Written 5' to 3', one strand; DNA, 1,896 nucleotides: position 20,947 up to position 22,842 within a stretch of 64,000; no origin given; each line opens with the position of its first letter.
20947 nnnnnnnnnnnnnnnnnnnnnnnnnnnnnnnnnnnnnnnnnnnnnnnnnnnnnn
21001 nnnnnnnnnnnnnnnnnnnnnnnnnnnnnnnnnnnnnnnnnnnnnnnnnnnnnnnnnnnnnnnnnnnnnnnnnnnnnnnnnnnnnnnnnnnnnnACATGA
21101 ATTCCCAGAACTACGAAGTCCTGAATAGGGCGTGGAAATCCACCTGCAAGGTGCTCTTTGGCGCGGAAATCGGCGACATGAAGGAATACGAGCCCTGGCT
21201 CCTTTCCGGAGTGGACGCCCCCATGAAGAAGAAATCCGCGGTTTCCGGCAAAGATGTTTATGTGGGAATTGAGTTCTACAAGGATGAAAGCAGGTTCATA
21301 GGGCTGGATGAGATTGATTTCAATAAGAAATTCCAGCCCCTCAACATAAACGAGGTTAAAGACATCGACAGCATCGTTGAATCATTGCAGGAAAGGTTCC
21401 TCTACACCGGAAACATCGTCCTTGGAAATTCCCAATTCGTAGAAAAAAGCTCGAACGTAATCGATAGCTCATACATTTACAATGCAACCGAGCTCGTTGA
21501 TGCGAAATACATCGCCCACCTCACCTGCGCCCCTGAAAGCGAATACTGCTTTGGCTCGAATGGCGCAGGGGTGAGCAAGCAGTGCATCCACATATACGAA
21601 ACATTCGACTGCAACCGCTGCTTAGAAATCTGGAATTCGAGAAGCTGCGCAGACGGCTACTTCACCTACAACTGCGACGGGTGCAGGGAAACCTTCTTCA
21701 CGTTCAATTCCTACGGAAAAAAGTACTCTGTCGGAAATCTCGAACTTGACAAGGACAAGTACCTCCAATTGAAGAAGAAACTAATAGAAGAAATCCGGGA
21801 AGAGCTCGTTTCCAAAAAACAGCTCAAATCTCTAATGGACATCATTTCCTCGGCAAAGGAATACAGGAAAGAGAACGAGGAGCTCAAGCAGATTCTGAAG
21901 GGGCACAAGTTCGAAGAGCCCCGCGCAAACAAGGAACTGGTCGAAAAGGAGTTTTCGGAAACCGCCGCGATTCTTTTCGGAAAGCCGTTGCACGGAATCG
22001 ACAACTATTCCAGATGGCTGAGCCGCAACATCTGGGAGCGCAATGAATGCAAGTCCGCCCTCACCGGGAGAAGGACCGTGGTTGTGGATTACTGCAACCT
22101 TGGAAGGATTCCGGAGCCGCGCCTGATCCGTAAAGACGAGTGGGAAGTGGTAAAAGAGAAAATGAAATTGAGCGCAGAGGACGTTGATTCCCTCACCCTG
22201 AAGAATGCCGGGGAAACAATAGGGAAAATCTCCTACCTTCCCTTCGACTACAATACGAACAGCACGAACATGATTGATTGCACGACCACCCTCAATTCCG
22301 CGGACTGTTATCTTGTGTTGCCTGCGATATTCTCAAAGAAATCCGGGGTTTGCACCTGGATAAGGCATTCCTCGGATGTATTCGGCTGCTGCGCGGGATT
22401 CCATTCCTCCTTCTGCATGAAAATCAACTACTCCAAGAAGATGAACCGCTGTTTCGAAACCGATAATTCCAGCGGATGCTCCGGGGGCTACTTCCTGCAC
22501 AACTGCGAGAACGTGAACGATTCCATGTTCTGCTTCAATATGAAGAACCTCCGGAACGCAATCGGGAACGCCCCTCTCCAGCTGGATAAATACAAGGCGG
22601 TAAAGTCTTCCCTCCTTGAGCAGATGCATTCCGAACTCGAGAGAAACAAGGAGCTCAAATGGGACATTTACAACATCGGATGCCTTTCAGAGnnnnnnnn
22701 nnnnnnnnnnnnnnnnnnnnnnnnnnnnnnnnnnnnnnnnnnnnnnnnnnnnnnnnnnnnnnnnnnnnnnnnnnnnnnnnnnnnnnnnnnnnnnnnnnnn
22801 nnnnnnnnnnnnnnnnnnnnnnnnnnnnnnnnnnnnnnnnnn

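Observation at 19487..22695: Tandem paralogous 530-aa Cys-rich proteins with an internally duplicated module, no family match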

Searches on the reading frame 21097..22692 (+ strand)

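Call 4: search_protein_families(library=pfam, proteins=[window:21097-22692:+], max_evalue=1)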
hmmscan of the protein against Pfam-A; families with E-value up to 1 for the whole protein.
window:21097-22692:+ (532 aa): 1 family
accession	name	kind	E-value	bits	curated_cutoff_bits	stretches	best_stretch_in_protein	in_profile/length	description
PF22279.1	DGF-1_N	-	0.28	12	28.1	0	387-424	59-96/105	DGF-1 N-terminal domain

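Call 5: search_protein_families(library=ncbifam, proteins=[window:21097-22692:+], max_evalue=1)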
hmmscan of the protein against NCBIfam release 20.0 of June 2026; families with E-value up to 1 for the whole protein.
window:21097-22692:+ (532 aa): 0 families

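Call 7: search_protein_families(library=padloc, proteins=[window:21097-22692:+], max_evalue=1)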
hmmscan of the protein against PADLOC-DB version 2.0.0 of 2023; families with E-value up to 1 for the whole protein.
window:21097-22692:+ (532 aa): 1 family
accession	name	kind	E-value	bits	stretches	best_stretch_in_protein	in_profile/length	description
PDLC02027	Cas2d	-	0.029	12.8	1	201-235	20-56/89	-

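Call 8: search_protein_families(library=phrogs, proteins=[window:21097-22692:+], max_evalue=1)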
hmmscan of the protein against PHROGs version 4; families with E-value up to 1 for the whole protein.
window:21097-22692:+ (532 aa): 5 families
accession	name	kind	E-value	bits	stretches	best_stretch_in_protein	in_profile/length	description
phrog_15341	-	unknown function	0.0032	17.9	2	162-198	44-86/276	-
phrog_4580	-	transcription regulation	0.034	15.3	0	252-266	9-24/38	transcription factor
phrog_28847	-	unknown function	0.21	12.6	1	326-345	5-22/43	-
phrog_4755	-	unknown function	0.25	12.7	1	230-268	38-74/91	-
phrog_3696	-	unknown function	0.46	11.7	0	204-228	24-48/94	-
